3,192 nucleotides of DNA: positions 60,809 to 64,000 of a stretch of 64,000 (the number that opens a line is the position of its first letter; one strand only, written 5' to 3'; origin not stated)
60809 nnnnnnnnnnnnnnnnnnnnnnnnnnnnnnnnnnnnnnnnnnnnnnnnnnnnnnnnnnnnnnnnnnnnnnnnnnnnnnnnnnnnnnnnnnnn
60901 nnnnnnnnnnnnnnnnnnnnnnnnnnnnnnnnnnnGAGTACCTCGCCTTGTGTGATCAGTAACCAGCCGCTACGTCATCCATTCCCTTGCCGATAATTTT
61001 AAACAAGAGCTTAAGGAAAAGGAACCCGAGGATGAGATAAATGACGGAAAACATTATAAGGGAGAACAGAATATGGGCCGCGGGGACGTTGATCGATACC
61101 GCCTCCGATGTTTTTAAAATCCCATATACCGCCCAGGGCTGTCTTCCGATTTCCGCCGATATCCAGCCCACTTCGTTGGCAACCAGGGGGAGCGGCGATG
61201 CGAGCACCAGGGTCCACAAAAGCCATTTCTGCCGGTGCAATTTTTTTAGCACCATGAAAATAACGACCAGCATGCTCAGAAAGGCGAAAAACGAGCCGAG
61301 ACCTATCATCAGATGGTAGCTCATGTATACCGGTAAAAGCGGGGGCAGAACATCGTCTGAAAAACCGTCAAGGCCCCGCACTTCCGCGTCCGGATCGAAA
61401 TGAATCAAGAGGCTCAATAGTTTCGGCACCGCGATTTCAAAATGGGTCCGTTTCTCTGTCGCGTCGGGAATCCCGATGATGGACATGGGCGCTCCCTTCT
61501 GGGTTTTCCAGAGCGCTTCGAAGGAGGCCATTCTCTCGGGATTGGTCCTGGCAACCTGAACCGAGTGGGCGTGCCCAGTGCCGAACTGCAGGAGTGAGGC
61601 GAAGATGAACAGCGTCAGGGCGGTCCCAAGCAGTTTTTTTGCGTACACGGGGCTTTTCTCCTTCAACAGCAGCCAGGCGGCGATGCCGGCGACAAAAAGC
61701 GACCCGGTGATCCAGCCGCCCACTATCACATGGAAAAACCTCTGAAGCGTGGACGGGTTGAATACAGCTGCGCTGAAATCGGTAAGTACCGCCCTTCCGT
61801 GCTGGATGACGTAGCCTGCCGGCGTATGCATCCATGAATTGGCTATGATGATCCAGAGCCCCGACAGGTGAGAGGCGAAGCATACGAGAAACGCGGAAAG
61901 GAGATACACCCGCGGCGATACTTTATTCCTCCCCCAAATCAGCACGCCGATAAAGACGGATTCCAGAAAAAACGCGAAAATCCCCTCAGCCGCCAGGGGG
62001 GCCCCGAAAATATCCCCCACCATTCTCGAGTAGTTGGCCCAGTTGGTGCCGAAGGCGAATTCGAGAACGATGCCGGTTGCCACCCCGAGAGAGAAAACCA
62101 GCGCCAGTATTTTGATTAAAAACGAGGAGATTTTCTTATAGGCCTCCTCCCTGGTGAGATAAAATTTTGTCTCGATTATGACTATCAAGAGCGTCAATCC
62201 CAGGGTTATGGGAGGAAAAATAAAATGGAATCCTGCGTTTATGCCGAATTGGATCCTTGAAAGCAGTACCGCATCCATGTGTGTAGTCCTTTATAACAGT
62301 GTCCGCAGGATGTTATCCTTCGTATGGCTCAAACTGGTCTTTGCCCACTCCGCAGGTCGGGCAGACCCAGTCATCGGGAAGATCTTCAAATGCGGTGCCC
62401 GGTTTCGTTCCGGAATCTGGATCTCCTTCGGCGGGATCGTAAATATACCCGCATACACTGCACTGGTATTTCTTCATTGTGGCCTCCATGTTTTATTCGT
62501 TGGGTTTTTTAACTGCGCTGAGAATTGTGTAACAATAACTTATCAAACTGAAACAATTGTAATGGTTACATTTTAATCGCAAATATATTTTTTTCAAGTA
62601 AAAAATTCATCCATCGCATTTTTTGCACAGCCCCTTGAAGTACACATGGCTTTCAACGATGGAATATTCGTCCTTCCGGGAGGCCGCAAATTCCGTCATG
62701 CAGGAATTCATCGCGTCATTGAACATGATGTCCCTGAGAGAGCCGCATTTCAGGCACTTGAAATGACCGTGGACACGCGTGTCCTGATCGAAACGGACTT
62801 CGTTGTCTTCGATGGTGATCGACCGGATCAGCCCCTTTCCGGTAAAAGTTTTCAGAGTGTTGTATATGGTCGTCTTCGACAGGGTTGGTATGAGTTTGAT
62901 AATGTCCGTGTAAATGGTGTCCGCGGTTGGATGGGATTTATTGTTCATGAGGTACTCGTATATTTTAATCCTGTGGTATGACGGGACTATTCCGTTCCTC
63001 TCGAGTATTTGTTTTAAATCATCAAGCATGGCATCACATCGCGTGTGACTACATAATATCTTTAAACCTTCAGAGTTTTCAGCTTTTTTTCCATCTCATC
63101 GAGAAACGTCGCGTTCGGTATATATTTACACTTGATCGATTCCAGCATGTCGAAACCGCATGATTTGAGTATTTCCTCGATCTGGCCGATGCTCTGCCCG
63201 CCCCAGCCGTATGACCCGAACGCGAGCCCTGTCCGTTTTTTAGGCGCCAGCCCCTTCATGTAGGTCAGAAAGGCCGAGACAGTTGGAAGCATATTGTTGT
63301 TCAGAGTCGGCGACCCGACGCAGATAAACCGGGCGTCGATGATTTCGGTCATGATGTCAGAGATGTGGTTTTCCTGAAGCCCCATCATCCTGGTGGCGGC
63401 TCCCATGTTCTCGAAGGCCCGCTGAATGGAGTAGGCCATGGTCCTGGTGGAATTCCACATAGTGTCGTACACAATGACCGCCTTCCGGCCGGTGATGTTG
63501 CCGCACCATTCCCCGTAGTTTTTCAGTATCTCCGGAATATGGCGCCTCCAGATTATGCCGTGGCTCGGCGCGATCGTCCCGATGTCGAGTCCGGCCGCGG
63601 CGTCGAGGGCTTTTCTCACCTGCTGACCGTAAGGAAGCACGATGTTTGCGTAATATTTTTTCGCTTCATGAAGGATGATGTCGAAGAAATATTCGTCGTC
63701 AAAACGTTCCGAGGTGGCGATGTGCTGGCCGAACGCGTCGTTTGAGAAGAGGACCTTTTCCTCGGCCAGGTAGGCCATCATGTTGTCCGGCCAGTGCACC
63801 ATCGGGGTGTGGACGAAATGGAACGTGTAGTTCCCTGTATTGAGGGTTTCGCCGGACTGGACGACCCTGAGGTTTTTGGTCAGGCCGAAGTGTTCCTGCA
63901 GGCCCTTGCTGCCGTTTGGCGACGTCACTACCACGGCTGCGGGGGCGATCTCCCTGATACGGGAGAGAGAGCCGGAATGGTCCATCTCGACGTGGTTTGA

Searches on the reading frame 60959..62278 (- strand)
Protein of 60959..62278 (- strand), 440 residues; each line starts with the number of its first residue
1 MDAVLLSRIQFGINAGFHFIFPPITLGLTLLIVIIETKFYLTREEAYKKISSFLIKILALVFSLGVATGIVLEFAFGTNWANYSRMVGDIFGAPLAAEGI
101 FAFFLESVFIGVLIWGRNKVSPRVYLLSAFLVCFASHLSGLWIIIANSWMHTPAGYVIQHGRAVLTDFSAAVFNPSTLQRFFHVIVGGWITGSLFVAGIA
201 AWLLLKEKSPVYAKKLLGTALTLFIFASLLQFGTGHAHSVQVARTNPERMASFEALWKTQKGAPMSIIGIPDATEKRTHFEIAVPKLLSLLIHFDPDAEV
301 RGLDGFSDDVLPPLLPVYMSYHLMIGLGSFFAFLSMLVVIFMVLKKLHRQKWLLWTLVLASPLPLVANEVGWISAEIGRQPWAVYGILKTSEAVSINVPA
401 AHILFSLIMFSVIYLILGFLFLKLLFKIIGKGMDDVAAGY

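Call 13: search_protein_families(library=pfam, proteins=[window:60959-62278:-])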
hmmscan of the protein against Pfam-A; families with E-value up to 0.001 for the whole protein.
window:60959-62278:- (440 aa): 1 family
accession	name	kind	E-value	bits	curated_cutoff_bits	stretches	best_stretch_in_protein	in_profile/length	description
PF01654.22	Cyt_bd_oxida_I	-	6.1e-152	506.4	26.2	1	6-432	1-417/418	Cytochrome bd terminal oxidase subunit I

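Call 42: find_encoding_contigs(protein=window:60959-62278:-, flank=10000, max_places=3)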
Protein window:60959-62278:- (440 aa): no gene with exactly this product is on record in the collection.

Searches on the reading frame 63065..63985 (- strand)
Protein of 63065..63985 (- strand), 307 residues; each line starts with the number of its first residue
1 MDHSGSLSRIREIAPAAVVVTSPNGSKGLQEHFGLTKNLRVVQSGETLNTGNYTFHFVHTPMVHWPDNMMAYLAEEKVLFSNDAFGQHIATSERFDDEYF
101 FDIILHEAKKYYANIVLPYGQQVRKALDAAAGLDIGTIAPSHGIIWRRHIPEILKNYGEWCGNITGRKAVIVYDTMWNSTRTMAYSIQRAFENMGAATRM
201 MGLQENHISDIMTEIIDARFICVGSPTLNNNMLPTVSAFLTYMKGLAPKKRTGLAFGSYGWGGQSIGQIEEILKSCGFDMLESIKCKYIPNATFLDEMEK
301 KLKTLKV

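Call 13: search_protein_families(library=pfam, proteins=[window:63065-63985:-])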
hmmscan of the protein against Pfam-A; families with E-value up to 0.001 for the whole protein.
window:63065-63985:- (307 aa): 3 families
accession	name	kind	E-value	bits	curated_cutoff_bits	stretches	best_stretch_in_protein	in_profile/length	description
PF00258.30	Flavodoxin_1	-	1.9e-15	57.7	25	1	171-291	1-132/143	Flavodoxin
PF19583.5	ODP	-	1.2e-12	48.5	27.2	1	3-143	53-194/194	ODP family beta lactamase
PF00753.33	Lactamase_B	-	0.00027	21.4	22.7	1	2-142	55-196/196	Metallo-beta-lactamase superfamily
